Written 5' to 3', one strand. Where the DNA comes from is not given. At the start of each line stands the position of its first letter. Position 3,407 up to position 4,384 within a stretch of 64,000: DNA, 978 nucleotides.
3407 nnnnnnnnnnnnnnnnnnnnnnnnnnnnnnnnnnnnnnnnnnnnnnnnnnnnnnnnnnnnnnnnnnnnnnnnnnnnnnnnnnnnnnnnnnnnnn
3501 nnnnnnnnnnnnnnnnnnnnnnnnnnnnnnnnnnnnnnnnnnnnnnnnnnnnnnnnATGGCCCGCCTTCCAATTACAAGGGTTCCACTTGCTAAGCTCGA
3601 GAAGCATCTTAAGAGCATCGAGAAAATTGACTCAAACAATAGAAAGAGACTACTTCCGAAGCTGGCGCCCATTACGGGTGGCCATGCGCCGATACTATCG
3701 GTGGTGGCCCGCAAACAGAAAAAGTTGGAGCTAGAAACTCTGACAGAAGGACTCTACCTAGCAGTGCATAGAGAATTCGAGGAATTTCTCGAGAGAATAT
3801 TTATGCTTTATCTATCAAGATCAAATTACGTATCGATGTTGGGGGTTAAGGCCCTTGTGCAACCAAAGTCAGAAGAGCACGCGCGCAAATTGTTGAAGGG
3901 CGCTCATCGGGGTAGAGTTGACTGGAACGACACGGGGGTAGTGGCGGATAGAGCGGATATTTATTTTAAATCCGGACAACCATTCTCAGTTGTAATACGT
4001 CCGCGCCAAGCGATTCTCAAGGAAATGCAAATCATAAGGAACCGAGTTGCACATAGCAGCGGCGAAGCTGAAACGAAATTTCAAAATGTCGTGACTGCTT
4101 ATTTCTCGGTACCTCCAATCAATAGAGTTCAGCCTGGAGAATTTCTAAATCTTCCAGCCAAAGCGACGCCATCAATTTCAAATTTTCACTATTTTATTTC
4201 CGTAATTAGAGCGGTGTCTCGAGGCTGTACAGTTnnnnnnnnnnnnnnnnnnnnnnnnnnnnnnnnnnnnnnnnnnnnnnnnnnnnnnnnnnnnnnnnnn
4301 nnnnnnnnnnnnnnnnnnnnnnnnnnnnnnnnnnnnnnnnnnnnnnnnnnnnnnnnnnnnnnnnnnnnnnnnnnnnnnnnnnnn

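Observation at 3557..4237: Downstream partner protein with RNRVAH (Rx4H, RNxxxH form), a putative HEPN ribonuclease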

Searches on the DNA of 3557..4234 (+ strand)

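Call 95: search_dna_similar(query=L010:2955-4624:+, collection=ecoli_genomes, mode=near, max_rows=8)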
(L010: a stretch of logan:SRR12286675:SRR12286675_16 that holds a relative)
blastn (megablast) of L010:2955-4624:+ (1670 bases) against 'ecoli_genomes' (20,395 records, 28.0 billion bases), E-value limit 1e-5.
No match.
